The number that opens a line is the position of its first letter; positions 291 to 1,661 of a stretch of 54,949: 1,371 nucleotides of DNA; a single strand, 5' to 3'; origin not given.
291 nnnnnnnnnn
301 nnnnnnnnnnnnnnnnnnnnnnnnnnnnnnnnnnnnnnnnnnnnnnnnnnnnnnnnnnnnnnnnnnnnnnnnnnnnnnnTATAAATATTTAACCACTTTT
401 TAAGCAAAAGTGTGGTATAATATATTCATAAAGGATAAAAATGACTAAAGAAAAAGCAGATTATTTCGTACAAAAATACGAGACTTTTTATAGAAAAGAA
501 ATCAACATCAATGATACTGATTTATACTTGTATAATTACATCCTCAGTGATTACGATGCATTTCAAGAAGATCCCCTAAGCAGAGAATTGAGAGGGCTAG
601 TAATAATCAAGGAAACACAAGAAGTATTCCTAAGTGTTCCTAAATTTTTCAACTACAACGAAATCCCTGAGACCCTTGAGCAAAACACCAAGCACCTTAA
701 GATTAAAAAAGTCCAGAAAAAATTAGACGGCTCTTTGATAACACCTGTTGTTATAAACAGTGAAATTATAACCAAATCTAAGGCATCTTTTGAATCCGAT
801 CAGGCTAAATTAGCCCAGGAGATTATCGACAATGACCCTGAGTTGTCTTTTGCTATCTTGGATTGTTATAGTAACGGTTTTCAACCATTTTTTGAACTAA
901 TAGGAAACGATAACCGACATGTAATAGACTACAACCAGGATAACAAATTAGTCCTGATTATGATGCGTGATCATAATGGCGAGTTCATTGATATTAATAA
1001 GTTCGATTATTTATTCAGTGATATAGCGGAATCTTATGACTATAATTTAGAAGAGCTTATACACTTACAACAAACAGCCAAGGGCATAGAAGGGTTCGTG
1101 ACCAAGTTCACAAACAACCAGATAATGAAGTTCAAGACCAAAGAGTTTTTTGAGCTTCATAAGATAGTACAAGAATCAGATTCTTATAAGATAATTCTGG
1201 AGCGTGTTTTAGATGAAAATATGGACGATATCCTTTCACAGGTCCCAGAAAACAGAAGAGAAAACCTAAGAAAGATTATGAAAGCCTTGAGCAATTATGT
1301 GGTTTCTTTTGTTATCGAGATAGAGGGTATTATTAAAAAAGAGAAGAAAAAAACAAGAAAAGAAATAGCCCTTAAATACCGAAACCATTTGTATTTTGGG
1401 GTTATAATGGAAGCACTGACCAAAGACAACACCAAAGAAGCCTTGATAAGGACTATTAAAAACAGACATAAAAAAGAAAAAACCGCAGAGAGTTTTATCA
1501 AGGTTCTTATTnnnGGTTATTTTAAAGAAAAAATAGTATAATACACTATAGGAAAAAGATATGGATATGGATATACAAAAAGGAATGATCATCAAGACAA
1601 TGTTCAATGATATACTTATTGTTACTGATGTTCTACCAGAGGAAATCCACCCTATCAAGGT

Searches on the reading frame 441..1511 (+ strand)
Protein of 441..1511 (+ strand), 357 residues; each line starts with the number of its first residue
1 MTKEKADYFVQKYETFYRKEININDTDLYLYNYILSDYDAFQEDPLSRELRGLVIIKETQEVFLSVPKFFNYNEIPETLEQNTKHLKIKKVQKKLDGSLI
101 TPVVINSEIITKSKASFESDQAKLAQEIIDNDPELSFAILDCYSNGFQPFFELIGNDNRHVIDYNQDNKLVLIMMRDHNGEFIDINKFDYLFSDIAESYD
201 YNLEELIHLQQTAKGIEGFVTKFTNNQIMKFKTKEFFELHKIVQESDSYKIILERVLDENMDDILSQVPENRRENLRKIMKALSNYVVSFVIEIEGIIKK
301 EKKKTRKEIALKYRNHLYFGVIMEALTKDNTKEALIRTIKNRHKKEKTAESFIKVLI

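Call 25: search_protein_families(library=phrogs, proteins=[window:441-1511:+], max_evalue=0.00001)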
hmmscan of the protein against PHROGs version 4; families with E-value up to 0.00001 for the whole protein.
window:441-1511:+ (357 aa): 1 family
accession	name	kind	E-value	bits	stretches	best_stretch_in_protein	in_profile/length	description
phrog_562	-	tail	6.4e-60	204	1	5-347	6-368/377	RNA ligase and tail fiber protein attachment catalyst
